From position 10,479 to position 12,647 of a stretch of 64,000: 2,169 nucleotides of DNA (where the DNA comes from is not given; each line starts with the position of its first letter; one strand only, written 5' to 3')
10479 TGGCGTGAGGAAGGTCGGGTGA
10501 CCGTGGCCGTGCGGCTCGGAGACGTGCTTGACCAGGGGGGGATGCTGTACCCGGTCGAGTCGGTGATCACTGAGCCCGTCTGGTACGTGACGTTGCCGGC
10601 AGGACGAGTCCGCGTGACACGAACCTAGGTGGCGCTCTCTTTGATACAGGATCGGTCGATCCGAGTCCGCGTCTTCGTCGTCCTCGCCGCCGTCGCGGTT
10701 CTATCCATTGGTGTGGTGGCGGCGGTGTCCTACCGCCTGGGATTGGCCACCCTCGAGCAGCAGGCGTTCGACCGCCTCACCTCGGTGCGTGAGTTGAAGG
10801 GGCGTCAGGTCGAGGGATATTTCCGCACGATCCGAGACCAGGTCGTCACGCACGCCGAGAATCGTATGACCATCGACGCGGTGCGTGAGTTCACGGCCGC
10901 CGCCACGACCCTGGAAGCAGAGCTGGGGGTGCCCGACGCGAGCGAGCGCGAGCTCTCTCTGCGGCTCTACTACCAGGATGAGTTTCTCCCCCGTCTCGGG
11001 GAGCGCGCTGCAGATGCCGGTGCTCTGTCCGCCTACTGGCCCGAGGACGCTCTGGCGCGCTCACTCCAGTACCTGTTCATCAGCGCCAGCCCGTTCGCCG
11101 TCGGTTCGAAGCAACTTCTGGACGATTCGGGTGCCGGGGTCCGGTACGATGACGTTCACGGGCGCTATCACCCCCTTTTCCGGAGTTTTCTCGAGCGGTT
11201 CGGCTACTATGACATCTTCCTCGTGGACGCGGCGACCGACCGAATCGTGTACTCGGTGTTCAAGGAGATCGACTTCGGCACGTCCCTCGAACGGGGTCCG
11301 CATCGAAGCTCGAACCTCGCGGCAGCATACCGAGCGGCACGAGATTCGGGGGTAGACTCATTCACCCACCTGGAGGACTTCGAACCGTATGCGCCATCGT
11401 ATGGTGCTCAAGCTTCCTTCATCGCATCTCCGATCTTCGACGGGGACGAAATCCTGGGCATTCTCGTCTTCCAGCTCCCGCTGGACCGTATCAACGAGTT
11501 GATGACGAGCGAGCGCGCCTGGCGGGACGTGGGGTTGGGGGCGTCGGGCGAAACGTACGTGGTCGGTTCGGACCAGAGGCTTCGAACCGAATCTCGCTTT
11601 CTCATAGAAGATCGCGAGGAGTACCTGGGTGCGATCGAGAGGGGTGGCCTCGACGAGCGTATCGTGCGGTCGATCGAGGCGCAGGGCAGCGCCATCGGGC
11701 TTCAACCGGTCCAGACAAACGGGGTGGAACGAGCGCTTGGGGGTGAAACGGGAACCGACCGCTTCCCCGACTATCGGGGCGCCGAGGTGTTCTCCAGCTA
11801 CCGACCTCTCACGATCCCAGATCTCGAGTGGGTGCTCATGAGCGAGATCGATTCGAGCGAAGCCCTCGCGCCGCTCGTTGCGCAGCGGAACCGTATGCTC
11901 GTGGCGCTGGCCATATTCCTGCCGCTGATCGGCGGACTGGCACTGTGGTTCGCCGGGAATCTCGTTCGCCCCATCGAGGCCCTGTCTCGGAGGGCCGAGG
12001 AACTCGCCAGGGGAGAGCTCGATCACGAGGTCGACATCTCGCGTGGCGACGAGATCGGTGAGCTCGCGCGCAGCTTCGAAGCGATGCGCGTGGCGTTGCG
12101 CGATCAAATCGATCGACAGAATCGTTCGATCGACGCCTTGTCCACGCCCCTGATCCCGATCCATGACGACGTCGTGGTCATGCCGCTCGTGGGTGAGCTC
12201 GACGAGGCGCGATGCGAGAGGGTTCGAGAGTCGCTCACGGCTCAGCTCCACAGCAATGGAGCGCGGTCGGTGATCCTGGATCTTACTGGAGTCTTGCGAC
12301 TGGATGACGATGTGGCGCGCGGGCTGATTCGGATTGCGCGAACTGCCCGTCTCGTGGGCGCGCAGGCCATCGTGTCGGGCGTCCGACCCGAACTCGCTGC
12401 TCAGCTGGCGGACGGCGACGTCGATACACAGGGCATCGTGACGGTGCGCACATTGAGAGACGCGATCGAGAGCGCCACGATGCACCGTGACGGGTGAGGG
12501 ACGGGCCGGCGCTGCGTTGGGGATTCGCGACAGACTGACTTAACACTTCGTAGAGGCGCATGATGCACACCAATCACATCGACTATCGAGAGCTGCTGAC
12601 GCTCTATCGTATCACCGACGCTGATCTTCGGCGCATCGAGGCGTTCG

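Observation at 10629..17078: Sigma-factor-less stressosome with a membrane Cache-HAMP-STAS input and doubly fused kinase/phosphatase components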

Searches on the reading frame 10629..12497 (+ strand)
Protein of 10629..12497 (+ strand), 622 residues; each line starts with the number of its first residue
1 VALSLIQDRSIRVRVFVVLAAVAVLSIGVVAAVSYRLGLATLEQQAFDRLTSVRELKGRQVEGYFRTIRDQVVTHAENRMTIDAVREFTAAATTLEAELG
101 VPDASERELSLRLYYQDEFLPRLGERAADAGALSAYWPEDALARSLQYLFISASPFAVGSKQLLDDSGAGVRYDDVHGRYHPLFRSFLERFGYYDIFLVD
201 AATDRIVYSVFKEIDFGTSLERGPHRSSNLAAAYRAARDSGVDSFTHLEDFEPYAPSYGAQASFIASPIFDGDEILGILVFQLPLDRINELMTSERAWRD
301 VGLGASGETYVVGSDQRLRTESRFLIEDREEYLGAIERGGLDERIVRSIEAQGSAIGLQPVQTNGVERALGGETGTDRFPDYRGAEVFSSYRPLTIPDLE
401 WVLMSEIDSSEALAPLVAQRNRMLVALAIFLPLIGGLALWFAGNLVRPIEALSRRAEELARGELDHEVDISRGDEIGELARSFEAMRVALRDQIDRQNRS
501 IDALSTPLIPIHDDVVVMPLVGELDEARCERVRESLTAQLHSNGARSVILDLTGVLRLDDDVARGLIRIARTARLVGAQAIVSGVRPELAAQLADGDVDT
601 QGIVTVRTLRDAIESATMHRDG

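Call 3: search_protein_families(library=pfam, proteins=[window:10629-12497:+], max_evalue=0.01)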
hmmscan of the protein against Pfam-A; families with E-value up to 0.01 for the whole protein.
window:10629-12497:+ (622 aa): 5 families
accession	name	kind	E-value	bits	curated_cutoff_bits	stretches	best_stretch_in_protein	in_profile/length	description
PF00672.30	HAMP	-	5.5e-17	62.3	25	1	440-492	1-53/53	HAMP domain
PF01740.26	STAS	-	1.1e-11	44.8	22.6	1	508-599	3-94/106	STAS domain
PF02743.24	dCache_1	-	1.1e-10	41.9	45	1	192-403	67-237/240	Cache domain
PF13466.11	STAS_2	-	2.9e-06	27.8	29.2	1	520-594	3-75/80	STAS domain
PF01590.32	GAF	-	0.0096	16.9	22.4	0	251-284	78-110/133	GAF domain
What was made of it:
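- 10629..12497 (+): Membrane Cache-HAMP-STAS protein (CHS, 622 aa). Layout: TM1 aa ~9-42, periplasmic Cache-like domain aa ~43-420, TM2 aa 421-446, HAMP aa 440-492, a helical linker ending in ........, then an RsbR-type STAS aa ~505-615. Glu526 and Asp560 occupy the positions of B. subtilis RsbRA Thr171 and Thr205. Pfam (call 3).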

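Call 56: search_protein_families(library=ncbifam, proteins=[window:10629-12497:+], max_evalue=0.001)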
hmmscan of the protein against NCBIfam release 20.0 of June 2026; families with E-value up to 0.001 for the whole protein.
window:10629-12497:+ (622 aa): 14 families
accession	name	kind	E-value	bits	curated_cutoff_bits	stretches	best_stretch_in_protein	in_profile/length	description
NF052652.1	YtvA_fam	equivalog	2e-25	89.8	250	1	489-613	119-243/243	YtvA family blue-light photoreceptor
NF040691.1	MtrAB_MtrB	equivalog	7.5e-12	45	450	1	418-497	185-264/507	MtrAB system histidine kinase MtrB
NF038263.1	prot_phos_SiaA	equivalog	3.5e-11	42.4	700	1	396-491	284-380/658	biofilm regulation protein phosphatase SiaA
NF033092.0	HK_WalK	equivalog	6.7e-09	34.9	725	1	426-515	182-271/594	cell wall metabolism sensor histidine kinase WalK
NF007007.0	PRK09470.1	equivalog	5.9e-07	28.7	486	1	431-505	178-253/463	envelope stress sensor histidine kinase CpxA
NF058645.1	MCPCtpMPsAe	equivalog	3.9e-06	25.9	900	1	423-486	207-272/558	methyl-accepting chemotaxis protein CtpM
NF012163.2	BaeS_SmeS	equivalog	5.2e-06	25.7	500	1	421-497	164-239/457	sensor histidine kinase efflux regulator BaeS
NF008312.0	PRK11100.1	equivalog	2.8e-05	23.2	356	1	410-493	170-253/477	two-component system sensor histidine kinase CreC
TIGR00377.1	ant_ant_sig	superfamily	3.5e-05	23.7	53.45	1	511-590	9-88/108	anti-sigma factor antagonist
TIGR02886.1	spore_II_AA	equivalog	5.1e-05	23.2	114.75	1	512-560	6-54/106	anti-sigma F factor antagonist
NF058527.1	HistKinChvGCaul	equivalog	6.3e-05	21.9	740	1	366-577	173-386/535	two-component sensor histidine kinase ChvG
NF007837.0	PRK10549.1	equivalog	0.00036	19.4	603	1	422-492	167-235/466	envelope stress sensor histidine kinase BaeS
NF045911.1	TCSHisKinNblS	equivalog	0.00068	18.1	1000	1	428-492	189-252/621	two-component system sensor histidine kinase NblS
NF007004.0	PRK09467.1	equivalog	0.0009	18.2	415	0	425-492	156-227/440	two-component system sensor histidine kinase EnvZ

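Call 61: find_related_loci(query=A4, collection=metagenome_contigs, flank=8000)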
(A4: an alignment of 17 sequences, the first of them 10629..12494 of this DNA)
Query A4 (622 aa) in metagenome_contigs; peptide patterns used: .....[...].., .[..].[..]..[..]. (x = any residue, [..] = any of these).
600 stretches matched a pattern (row limit reached: there are more); 481 encode a relative of the query (tblastn E <= 1e-3); the best 80 are kept; 80 distinct loci.
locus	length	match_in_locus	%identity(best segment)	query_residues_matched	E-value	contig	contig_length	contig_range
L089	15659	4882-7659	77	4-619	0e+0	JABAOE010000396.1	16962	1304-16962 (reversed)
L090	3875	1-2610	78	60-619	0e+0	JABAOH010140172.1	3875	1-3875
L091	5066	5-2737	51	10-616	0e+0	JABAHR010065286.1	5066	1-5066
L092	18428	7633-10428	56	10-619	0e+0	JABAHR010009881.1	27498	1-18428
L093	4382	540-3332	51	4-619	0e+0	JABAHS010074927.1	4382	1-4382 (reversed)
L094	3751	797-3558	52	10-616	0e+0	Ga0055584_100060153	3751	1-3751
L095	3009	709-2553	47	4-616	0e+0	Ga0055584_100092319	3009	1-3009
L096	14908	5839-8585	45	9-616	1e-156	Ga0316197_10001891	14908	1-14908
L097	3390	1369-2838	50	4-495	2e-159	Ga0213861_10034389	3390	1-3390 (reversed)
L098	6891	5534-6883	52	5-453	2e-150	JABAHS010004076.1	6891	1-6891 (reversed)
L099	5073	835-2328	48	10-502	2e-150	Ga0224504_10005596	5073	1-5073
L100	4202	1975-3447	47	5-491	1e-151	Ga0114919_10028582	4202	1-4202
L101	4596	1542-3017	47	4-491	2e-150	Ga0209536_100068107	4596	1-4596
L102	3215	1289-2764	49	9-495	5e-150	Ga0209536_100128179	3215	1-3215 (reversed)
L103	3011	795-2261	47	5-491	3e-149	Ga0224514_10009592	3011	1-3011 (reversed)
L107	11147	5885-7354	48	10-494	1e-139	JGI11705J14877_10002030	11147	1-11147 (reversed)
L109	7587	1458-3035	43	6-536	4e-138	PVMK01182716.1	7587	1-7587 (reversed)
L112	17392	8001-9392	45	45-502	2e-135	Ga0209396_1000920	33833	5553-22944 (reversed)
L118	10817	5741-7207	45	10-494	2e-131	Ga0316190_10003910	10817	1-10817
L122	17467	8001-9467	41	10-495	9e-128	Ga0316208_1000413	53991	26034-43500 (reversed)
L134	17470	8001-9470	45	3-494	1e-138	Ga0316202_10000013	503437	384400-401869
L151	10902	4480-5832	45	42-491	8e-121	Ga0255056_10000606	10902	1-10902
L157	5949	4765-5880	48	45-413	3e-117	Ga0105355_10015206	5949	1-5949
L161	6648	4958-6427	43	5-502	9e-116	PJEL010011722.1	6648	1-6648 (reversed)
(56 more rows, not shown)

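Call 63: search_protein_families(library=pfam, proteins=[L107:335-3256:+, L107:4892-9709:+, L109:1317-5792:+, L112:7830-12701:+, L118:5588-9673:+, L161:1551-3914:+, L134:8019-10325:+, L122:7944-10310:+], max_evalue=0.0001)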
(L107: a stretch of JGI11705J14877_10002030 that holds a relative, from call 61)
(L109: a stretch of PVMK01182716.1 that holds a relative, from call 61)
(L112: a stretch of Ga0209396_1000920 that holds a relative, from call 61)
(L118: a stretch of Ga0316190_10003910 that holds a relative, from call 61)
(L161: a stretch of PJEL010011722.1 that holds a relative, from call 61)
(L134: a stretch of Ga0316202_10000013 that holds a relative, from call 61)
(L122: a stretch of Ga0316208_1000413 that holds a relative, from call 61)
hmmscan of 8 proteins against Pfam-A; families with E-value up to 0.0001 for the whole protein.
L107:335-3256:+ (974 aa): 7 families
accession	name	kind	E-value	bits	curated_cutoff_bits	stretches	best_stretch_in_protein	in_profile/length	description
PF19974.5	TCAD9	-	1.2e-51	176.7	40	2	427-587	269-427/429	Ternary complex associated domain 9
PF05706.17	CDKN3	-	5.4e-15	55.9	20.7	1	620-748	25-156/168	Cyclin-dependent kinase inhibitor 3 (CDKN3)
PF22785.1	Tc-R-P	-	5.8e-11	43.3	27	1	650-751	10-105/106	Polymorphic toxin system, DSP-PTPase phosphatase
PF22784.1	PTP-SAK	-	1.5e-09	38.5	27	1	653-777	21-151/153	Swiss Army Knife protein, DSP-PTPase phosphatase domain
PF02915.23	Rubrerythrin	-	2.3e-08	34.9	22.8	1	804-940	1-134/137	Rubrerythrin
PF00782.25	DSPc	-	1e-07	32.3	33.5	1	707-772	55-120/133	Dual specificity phosphatase, catalytic domain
PF01636.29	APH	-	8.4e-07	29.4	23.2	1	442-518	154-227/239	Phosphotransferase enzyme family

L107:4892-9709:+ (1606 aa): 10 families
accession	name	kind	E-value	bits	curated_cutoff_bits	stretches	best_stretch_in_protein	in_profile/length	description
PF07228.17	SpoIIE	-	1e-47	163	25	1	1271-1460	3-191/192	Stage II sporulation protein E (SpoIIE)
PF08448.16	PAS_4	-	1.1e-37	129.1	23.1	3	1094-1204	1-108/110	PAS fold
PF13426.13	PAS_9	-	3.5e-34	117.6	27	2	973-1075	2-103/103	PAS domain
PF00989.32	PAS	-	2e-30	105.5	22.6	2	966-1073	5-113/113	PAS fold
PF13581.12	HATPase_c_2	-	3.4e-22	79.2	27.4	1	1484-1602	9-127/127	Histidine kinase-like ATPase domain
PF00497.25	SBP_bac_3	-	8e-22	77.9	26.4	1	44-261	1-130/132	Bacterial extracellular solute-binding proteins, family 3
PF00672.30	HAMP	-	1.1e-14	54.9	25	1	768-818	2-52/53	HAMP domain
PF08447.18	PAS_3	-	1.6e-12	47.9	25.6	1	987-1069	4-88/89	PAS fold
PF13188.13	PAS_8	-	2.7e-12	46.5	21.8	0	1090-1128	3-43/65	PAS domain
PF02743.24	dCache_1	-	6.3e-07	29.6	45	1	520-641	68-175/240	Cache domain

L109:1317-5792:+ (1492 aa): 12 families
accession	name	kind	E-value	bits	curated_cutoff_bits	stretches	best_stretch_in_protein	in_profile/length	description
PF00072.30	Response_reg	-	9.5e-46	155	30.2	2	1245-1353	1-110/111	Response regulator receiver domain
PF08448.16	PAS_4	-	1.9e-42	144.4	23.1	3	732-839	1-109/110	PAS fold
PF00989.32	PAS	-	1.9e-30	105.6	22.6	3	602-715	2-113/113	PAS fold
PF02518.31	HATPase_c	-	8e-27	94.3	26.4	1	1101-1213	2-109/111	Histidine kinase-, DNA gyrase B-, and HSP90-like ATPase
PF13426.13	PAS_9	-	1.8e-23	83.2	27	1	611-717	1-103/103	PAS domain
PF13188.13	PAS_8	-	4.6e-22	77.6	21.8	1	601-654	1-51/65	PAS domain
PF00512.31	HisKA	-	2.6e-20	72.7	26.9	1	987-1054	2-66/66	His Kinase A (phospho-acceptor) domain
PF00672.30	HAMP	-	3.3e-13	50.2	25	1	486-537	1-52/53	HAMP domain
PF24820.1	Diguanyl_cycl_sensor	-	1.8e-07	31.5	28.1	1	612-714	7-109/109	Diguanylate cyclase-like sensor domain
PF12860.13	PAS_7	-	7.2e-06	26.6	27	0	611-655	5-50/115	PAS fold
PF13596.12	PAS_10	-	8.7e-06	26.8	22.1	0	731-825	4-95/106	PAS domain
PF02743.24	dCache_1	-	1.2e-05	25.4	45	1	238-380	67-184/240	Cache domain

L112:7830-12701:+ (1624 aa): 11 families
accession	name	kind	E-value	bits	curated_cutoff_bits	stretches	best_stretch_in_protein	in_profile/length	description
PF00072.30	Response_reg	-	1.2e-48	164.3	30.2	2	1283-1392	1-108/111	Response regulator receiver domain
PF02518.31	HATPase_c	-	2.9e-29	102.2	26.4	1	995-1111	1-107/111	Histidine kinase-, DNA gyrase B-, and HSP90-like ATPase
PF00512.31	HisKA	-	2e-21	76.2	26.9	1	883-948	1-66/66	His Kinase A (phospho-acceptor) domain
PF13185.12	GAF_2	-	8.5e-16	58.8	28.6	1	717-859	4-133/136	GAF domain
PF01590.32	GAF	-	2.3e-13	51.3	22.4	1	718-858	3-130/133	GAF domain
PF02743.24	dCache_1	-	3.1e-12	47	45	1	208-348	67-191/240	Cache domain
PF01627.28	Hpt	-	1.9e-11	44.5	24.6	1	1447-1527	2-78/84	Hpt domain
PF00989.32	PAS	-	4.8e-11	43.1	22.6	1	572-684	2-113/113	PAS fold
PF00672.30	HAMP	-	1.6e-10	41.6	25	1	456-507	1-52/53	HAMP domain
PF13426.13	PAS_9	-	3.6e-10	40.5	27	1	581-686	1-103/103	PAS domain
PF13188.13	PAS_8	-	2.1e-06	27.9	21.8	1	572-622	2-49/65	PAS domain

L118:5588-9673:+ (1362 aa): 10 families
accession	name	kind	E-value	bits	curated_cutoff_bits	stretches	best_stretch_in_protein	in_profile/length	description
PF00072.30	Response_reg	-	1.3e-45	154.6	30.2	2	1120-1228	1-110/111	Response regulator receiver domain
PF02518.31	HATPase_c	-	2.6e-30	105.5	26.4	1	980-1092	2-109/111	Histidine kinase-, DNA gyrase B-, and HSP90-like ATPase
PF08448.16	PAS_4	-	1.2e-25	90.3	23.1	2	736-847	1-110/110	PAS fold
PF00989.32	PAS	-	1.5e-25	89.8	22.6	2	602-715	2-113/113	PAS fold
PF13426.13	PAS_9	-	3.8e-23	82.2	27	1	611-717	1-103/103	PAS domain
PF00512.31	HisKA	-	6.7e-20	71.4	26.9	1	866-933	2-66/66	His Kinase A (phospho-acceptor) domain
PF13188.13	PAS_8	-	2.4e-16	59.4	21.8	1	601-660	1-56/65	PAS domain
PF24820.1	Diguanyl_cycl_sensor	-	7.9e-11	42.3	28.1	1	612-714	7-109/109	Diguanylate cyclase-like sensor domain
PF00672.30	HAMP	-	1.6e-10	41.6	25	1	486-537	1-52/53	HAMP domain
PF02743.24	dCache_1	-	1.2e-08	35.2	45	1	239-449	68-237/240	Cache domain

L161:1551-3914:+ (788 aa): 8 families
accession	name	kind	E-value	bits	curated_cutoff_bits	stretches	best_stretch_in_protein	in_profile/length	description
PF19974.5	TCAD9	-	4.8e-52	178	40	2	424-586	267-428/429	Ternary complex associated domain 9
PF05706.17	CDKN3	-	1.8e-16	60.7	20.7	1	615-755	22-166/168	Cyclin-dependent kinase inhibitor 3 (CDKN3)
PF22785.1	Tc-R-P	-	1.3e-13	51.9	27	1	655-751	16-106/106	Polymorphic toxin system, DSP-PTPase phosphatase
PF22784.1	PTP-SAK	-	1.2e-12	48.6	27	1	653-756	22-119/153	Swiss Army Knife protein, DSP-PTPase phosphatase domain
PF00857.26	Isochorismatase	-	4.3e-06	27.4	27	1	66-205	39-166/175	Isochorismatase domain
PF14566.11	PTPlike_phytase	-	9.3e-06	26.2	27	1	688-745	98-154/158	Inositol hexakisphosphate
PF00782.25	DSPc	-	4.1e-05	23.8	33.5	1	712-780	61-129/133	Dual specificity phosphatase, catalytic domain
PF22741.1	PTP-NADK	-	9.6e-05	22.3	27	0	683-760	68-145/163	DSP-PTPase phosphatase fused to NAD+ Kinase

L134:8019-10325:+ (769 aa): 3 families
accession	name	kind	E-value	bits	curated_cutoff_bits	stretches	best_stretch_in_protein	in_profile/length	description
PF07228.17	SpoIIE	-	2e-22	80.5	25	1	569-768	3-190/192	Stage II sporulation protein E (SpoIIE)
PF00672.30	HAMP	-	2.9e-14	53.5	25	1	430-481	1-52/53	HAMP domain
PF02743.24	dCache_1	-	2.6e-11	43.9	45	1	194-394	78-238/240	Cache domain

L122:7944-10310:+ (789 aa): 3 families
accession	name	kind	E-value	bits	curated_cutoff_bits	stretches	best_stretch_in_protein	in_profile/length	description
PF07228.17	SpoIIE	-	7.3e-18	65.6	25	1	592-788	3-190/192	Stage II sporulation protein E (SpoIIE)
PF00672.30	HAMP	-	5.7e-14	52.6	25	1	454-505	2-53/53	HAMP domain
PF02743.24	dCache_1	-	3.3e-11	43.6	45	1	205-416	67-237/240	Cache domain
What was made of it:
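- On dCache_1 extracellular sensor: Relatives score 25-47 bits (call 63).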

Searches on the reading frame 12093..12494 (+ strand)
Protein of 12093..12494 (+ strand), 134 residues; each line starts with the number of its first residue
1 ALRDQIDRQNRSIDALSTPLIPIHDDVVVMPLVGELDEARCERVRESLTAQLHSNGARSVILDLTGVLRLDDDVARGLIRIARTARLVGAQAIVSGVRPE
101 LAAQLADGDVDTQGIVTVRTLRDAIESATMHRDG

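Call 66: search_solved_structures(query=window:12093-12494:+, max_evalue=0.01, show_alignments=2)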
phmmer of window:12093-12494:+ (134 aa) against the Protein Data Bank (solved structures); distinct sequences matched with E-value up to 0.01: 22.
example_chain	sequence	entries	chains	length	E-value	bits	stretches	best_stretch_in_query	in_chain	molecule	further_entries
9o5l_A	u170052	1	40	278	1.5e-20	77.1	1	8-128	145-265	STAS domain-containing protein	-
6qcm_CD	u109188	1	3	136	1.7e-20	76.9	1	8-128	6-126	RsbR protein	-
9o4h_A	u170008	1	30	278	4e-20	75.7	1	8-128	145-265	RsbR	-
6qcm_CB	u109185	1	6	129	6.3e-20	75.1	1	13-128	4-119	RsbR protein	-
6qcm_AB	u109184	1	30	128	8.4e-20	74.7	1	13-128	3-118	RsbR protein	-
7b0u_A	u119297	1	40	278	1e-19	74.4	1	8-128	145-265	RsbR protein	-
9o4r_A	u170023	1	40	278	1.1e-19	74.3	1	8-128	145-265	RsbR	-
9o3o_A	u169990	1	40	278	1.1e-19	74.3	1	8-128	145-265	STAS domain-containing protein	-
9o3z_A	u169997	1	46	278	1.6e-19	73.8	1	8-128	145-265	RsbR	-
7o0i_B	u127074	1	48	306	2.2e-18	70.1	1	4-128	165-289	Anti-anti-sigma factor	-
6qcm_AD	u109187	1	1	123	2.1e-16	63.7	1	8-101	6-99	RsbR protein,RsbR protein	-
2mwg_A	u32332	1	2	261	1.5e-15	61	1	12-126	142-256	Blue-light photoreceptor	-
6qcm_A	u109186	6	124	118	1.9e-11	47.7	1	19-127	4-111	RsbS protein | RsbT antagonist protein RsbS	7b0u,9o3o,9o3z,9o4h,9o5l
9o4r_a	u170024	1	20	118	3.8e-11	46.8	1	19-127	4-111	RsbT antagonist protein RsbS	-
6jhk_A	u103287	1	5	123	1.2e-09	41.9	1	19-127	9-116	RsbS negative regulator of sigma-B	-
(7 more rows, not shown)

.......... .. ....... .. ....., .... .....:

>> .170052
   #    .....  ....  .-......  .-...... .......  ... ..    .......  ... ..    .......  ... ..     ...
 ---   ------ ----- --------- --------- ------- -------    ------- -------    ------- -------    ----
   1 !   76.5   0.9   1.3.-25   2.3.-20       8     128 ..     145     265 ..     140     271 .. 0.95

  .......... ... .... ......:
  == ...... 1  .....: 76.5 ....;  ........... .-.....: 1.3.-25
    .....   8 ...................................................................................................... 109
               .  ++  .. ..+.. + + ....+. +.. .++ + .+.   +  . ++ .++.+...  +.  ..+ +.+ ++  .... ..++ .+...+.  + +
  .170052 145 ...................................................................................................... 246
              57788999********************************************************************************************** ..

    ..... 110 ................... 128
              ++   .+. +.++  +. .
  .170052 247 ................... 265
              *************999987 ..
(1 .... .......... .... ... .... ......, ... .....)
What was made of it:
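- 10629..12497 (+): The STAS best matches Listeria RsbR 1.5e-20, V. vulnificus RsbR 2e-18 and YtvA 1.5e-15, ahead of RsbS and SpoIIAA (call 66).
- On Stressosome core module (RsbR-RsbS-RsbT): The CHS STAS matches Listeria RsbR at 1.5e-20 (call 66).
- Its STAS ranks RsbR > YtvA > RsbS > SpoIIAA (call 66). Its STAS, including the LSTPLIP linker, is RsbR-type rather than RsbV- or SpoIIAA-type (call 66).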
